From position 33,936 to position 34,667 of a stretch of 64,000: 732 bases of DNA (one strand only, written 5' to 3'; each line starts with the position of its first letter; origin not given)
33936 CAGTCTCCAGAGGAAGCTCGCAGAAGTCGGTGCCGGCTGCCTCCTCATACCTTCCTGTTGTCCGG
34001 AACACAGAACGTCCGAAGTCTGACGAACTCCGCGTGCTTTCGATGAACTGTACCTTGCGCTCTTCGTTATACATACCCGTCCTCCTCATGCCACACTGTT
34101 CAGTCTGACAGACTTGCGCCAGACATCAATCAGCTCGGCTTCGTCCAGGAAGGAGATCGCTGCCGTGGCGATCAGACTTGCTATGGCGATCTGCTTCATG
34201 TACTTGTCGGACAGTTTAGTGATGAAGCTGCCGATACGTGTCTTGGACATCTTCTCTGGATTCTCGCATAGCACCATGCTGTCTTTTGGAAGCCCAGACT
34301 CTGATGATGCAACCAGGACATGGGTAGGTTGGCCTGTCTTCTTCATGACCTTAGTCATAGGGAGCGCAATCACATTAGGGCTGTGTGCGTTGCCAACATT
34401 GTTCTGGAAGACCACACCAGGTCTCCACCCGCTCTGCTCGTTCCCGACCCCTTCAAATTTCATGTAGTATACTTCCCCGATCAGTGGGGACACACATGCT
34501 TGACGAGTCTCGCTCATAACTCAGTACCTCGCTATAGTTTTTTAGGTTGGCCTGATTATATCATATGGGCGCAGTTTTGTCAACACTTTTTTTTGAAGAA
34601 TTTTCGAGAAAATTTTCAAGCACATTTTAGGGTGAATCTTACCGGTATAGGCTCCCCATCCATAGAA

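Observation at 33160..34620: MazF-like gene with its own consensus promoter, palindromic upstream element, no MazE, coupled to a 309-aa unknown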

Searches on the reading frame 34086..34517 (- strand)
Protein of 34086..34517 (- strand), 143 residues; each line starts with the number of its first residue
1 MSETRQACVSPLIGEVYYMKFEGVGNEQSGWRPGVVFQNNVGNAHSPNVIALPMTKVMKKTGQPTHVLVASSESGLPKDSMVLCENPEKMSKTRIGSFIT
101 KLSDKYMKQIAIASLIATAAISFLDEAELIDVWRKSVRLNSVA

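Call 3: search_protein_families(library=pfam, proteins=[window:34086-34517:-], max_evalue=1)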
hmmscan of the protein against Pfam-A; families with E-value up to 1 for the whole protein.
window:34086-34517:- (143 aa): 1 family
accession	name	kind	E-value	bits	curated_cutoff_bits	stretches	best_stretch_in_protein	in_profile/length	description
PF02452.23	PemK_toxin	-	4.8e-20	72.2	23.1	1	14-111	3-102/109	PemK-like, MazF-like toxin of type II toxin-antitoxin system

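Call 4: search_protein_families(library=phrogs, proteins=[window:34086-34517:-], max_evalue=0.1)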
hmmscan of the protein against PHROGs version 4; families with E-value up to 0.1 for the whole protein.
window:34086-34517:- (143 aa): 2 families
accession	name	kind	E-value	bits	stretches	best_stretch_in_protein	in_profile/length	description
phrog_1936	-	moron, auxiliary metabolic gene and host takeover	1.7e-23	84.5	1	11-113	9-114/188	MazF-like growth inhibitor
phrog_35650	-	moron, auxiliary metabolic gene and host takeover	0.0022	18.5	1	26-110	38-125/224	MazF-like growth inhibitor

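Call 8: search_solved_structures(query=window:34086-34517:-, max_evalue=0.01, show_alignments=2)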
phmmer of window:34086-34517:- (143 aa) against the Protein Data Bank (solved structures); distinct sequences matched with E-value up to 0.01: 9.
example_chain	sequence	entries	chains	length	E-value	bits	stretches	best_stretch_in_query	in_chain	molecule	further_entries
1ne8_A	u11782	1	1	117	5.5e-16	62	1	14-123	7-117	conserved hypothetical protein YDCE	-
4mdx_A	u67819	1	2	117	5.5e-16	62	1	14-123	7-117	mRNA interferase EndoA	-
4me7_A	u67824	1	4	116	5.8e-16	61.9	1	14-123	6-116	mRNA interferase EndoA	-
4hke_A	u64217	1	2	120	6.1e-16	61.8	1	14-125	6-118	Addiction module toxin component PemK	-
2mf2_A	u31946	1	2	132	1e-15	61.1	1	14-117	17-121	mRNA interferase MazF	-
4mzm_A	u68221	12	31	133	1e-15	61.1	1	14-117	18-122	mRNA interferase MazF | MazF mRNA interferase | Endoribonuclease MazF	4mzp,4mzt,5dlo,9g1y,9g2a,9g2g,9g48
4of1_A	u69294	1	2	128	1.1e-15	61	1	14-118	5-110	mRNA interferase MazF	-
7bxy_A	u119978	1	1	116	5.1e-15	58.8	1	14-121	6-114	mRNA interferase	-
5xe2_A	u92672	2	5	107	0.00072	22.8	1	29-114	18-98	Endoribonuclease MazF4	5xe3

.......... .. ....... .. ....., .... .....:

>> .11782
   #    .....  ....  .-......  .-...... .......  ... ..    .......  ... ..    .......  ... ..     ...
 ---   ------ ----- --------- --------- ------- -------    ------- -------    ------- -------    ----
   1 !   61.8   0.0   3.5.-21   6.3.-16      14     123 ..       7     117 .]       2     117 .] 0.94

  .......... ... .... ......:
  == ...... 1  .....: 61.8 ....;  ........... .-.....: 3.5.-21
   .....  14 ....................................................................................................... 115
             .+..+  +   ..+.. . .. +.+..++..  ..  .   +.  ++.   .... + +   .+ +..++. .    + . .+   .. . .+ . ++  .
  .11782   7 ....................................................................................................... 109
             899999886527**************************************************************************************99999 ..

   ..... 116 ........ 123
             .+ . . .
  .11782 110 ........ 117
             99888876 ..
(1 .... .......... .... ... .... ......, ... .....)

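Call 65: search_dna_similar(query=window:34086-34517:-, collection=phages, mode=protein, max_rows=30, max_evalue=0.00001)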
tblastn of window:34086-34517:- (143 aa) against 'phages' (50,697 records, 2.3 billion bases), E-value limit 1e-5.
Records with a match: 70; places in all: 70; records where one place covers at least 80% of the query: 0.
Best place of each record, by identity: <60% 70.
By first word of the organism name: Bacteriophage 24; Lactobacillus 16; Enterocloster 6; Coprococcus 4; phage 3; Lachnospiraceae 2; Agathobacter 2; Enterococcus 2; Faecalibacterium 2; Listeria 2; and 6 more.
By host as written in the record: - 27; Lactobacillus plantarum 9; Coprococcus sp. 4; Enterocloster bolteae DA473 3; Lactobacillus brevis 3; Lachnospiraceae 2; Agathobacter sp. 2; Enterococcus faecalis 2; and 13 more.
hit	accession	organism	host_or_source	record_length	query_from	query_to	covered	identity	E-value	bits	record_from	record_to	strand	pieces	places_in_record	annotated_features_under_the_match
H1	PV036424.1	Coprococcus phage NatCom_10489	Coprococcus sp.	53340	14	109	67%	45.0%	7e-15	76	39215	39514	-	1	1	MazF-like growth inhibitor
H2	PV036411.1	Lachnospiraceae phage NatCom_43249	Lachnospiraceae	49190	14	109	67%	44.4%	2e-13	71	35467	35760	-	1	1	MazF-like growth inhibitor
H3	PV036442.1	Coprococcus phage NatCom_29765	Coprococcus sp.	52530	14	109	67%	44.4%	2e-13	71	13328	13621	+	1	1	MazF-like growth inhibitor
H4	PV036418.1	Agathobacter phage NatCom_6238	Agathobacter sp.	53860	14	109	67%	44.4%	2e-13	71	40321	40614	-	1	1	MazF-like growth inhibitor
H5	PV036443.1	Dorea phage NatCom_31361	Dorea sp.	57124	14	109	67%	44.4%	2e-13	71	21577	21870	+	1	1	MazF-like growth inhibitor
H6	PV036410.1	Lachnospiraceae phage NatCom_40364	Lachnospiraceae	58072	14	109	67%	44.4%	2e-13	71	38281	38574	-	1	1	MazF-like growth inhibitor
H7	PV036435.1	Coprococcus phage NatCom_24345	Coprococcus sp.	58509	14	109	67%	43.4%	3e-13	71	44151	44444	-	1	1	MazF-like growth inhibitor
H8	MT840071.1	Bacteriophage sp.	human fecal samples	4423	4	109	74%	39.3%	7e-15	76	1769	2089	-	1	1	record has no annotation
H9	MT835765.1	Bacteriophage sp.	human fecal samples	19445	14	109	67%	42.3%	3e-15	76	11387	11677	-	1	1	record has no annotation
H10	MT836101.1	Bacteriophage sp.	human fecal samples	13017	14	109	67%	41.8%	7e-12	67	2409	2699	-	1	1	record has no annotation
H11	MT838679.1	Bacteriophage sp.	human fecal samples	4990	14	109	67%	41.8%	7e-12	67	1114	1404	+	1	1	record has no annotation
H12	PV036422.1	Agathobacter phage NatCom_13861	Agathobacter sp.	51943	14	105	64%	43.6%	4e-13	71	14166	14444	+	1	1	MazF-like growth inhibitor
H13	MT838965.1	Bacteriophage sp.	human fecal samples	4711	15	107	65%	42.1%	2e-12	69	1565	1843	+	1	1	record has no annotation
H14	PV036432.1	Coprococcus phage NatCom_22372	Coprococcus sp.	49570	14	104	64%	43.0%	2e-13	72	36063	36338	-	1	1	MazF-like growth inhibitor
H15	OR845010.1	Staphylococcus phage SA 1306 Kay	Staphylococcus aureus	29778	14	109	67%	40.2%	1e-12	69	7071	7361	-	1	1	record has no annotation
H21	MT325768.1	Psychrobacillus phage Perkons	Psychrobacillus psychrodurans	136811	14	109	67%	38.1%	1e-13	72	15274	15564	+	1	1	type II toxin-antitoxin system PemK/MazF family protein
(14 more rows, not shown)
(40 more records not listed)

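Call 66: get_annotated_region(hit=H1, flank=3500)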
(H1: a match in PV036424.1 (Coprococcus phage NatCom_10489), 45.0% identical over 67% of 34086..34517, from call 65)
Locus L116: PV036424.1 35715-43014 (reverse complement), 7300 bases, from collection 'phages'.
description: Coprococcus phage NatCom_10489, complete genome.
organism: Coprococcus phage NatCom_10489 (NCBI taxid 3403521)
taxonomy: Viruses; Duplodnaviria; Heunggongvirae; Uroviricota; Caudoviricetes; Ca. Heliusvirales
host: Coprococcus sp.; source: human feces; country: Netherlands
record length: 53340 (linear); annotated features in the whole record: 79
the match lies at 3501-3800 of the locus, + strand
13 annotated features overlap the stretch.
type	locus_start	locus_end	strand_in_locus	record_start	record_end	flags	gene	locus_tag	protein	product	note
CDS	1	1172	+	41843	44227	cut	-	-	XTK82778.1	DNA helicase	-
CDS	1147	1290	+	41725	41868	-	-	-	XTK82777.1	hypothetical protein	-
CDS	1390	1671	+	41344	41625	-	-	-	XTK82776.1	hypothetical protein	-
CDS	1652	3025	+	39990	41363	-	-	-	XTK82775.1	hypothetical protein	-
CDS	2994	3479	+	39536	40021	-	-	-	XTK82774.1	hypothetical protein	-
CDS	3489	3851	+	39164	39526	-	-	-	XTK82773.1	MazF-like growth inhibitor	-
CDS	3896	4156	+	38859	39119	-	-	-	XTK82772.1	hypothetical protein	-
CDS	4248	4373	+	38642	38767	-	-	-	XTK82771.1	hypothetical protein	-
CDS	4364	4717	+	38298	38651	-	-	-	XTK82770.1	HNH endonuclease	-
CDS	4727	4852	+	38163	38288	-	-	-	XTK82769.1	hypothetical protein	-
CDS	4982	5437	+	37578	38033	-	-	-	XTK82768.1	hypothetical protein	-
CDS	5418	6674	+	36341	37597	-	-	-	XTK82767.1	DNA methyltransferase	-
CDS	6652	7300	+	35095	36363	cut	-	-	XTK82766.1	hypothetical protein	-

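Call 67: get_annotated_region(hit=H21, flank=3500)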
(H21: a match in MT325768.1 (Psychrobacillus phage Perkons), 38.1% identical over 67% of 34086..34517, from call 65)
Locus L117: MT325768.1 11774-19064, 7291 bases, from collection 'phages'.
description: Psychrobacillus phage Perkons, complete genome.
organism: Psychrobacillus phage Perkons (NCBI taxid 2729574)
taxonomy: Viruses; Duplodnaviria; Heunggongvirae; Uroviricota; Caudoviricetes
host: Psychrobacillus psychrodurans; source: ice-free soil sample (4-10 cm depth) collected near Rasmussen hut; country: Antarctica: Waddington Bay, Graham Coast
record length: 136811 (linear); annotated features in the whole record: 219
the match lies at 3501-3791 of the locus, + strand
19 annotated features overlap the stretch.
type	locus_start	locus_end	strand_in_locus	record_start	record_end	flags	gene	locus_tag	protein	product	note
CDS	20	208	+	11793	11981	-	-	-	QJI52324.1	hypothetical protein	ORF27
CDS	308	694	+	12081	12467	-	-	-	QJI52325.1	hypothetical protein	ORF28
CDS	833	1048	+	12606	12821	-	-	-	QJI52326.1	HTH domain-containing protein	ORF29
CDS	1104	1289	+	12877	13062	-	-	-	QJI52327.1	hypothetical protein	ORF30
CDS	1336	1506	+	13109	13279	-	-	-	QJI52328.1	hypothetical protein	ORF31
CDS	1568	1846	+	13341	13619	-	-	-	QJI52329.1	hypothetical protein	ORF32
CDS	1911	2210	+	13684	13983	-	-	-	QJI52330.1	hypothetical protein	ORF33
CDS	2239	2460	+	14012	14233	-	-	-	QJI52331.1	hypothetical protein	ORF34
CDS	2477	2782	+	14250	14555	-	-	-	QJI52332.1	hypothetical protein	ORF35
CDS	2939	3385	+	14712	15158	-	-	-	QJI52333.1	Spx family transcriptional regulator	ORF36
CDS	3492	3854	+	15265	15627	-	-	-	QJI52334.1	type II toxin-antitoxin system PemK/MazF family protein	ORF37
CDS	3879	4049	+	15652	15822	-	-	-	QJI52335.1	hypothetical protein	ORF38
CDS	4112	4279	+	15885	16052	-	-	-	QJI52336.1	hypothetical protein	ORF39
CDS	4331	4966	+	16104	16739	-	-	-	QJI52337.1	hypothetical protein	ORF40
CDS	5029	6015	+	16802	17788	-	-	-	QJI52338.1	hypothetical protein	ORF41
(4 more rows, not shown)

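Call 73: find_related_loci(query=A4, collection=metagenome_contigs, flank=4000)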
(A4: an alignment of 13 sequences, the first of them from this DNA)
Query A4 (143 aa) in metagenome_contigs; peptide patterns used: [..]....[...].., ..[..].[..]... (x = any residue, [..] = any of these).
563 stretches matched a pattern; 304 encode a relative of the query (tblastn E <= 1e-3); the best 80 are kept; 80 distinct loci.
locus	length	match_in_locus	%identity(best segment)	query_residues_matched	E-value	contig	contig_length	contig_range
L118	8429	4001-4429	99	1-143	1e-95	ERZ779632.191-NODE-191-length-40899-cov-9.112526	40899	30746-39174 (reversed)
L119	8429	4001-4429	99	1-143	1e-95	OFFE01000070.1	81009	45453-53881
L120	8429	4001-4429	99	1-143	1e-95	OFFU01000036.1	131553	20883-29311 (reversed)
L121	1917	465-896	89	1-143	3e-89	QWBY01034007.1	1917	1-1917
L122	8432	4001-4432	86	1-143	2e-83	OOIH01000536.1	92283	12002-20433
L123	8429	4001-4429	71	1-143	1e-65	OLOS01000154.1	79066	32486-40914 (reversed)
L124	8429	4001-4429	71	1-143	8e-66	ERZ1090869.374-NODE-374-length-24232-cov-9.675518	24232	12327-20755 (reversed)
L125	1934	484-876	67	10-140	7e-65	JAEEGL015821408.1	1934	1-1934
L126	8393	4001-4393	68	11-141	2e-62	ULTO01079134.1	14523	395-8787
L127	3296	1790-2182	68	10-140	2e-62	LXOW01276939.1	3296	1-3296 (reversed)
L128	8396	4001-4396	70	11-142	1e-62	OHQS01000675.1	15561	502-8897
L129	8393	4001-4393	70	11-141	3e-62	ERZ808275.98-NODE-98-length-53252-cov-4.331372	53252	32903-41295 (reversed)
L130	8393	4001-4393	69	11-141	5e-62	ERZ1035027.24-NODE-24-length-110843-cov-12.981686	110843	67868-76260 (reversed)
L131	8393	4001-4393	69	11-141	5e-62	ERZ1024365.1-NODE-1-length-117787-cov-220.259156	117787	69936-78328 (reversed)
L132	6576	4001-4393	69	11-141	1e-61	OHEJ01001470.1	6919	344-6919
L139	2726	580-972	69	11-141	2e-61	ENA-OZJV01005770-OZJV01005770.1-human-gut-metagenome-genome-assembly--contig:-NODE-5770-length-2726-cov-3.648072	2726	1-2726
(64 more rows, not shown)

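Call 82: search_protein_families(library=padloc, proteins=[window:34086-34517:-], max_evalue=0.01)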
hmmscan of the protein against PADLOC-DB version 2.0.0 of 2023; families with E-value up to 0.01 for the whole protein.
window:34086-34517:- (143 aa): 0 families

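Call 83: search_protein_families(library=ncbifam, proteins=[window:34086-34517:-], max_evalue=0.01)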
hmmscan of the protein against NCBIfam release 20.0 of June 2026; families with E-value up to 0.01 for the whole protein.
window:34086-34517:- (143 aa): 1 family
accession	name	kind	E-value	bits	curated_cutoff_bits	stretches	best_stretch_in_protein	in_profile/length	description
NF007386.0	PRK09907.1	equivalog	3.6e-05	23.7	120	1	11-73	7-68/111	endoribonuclease MazF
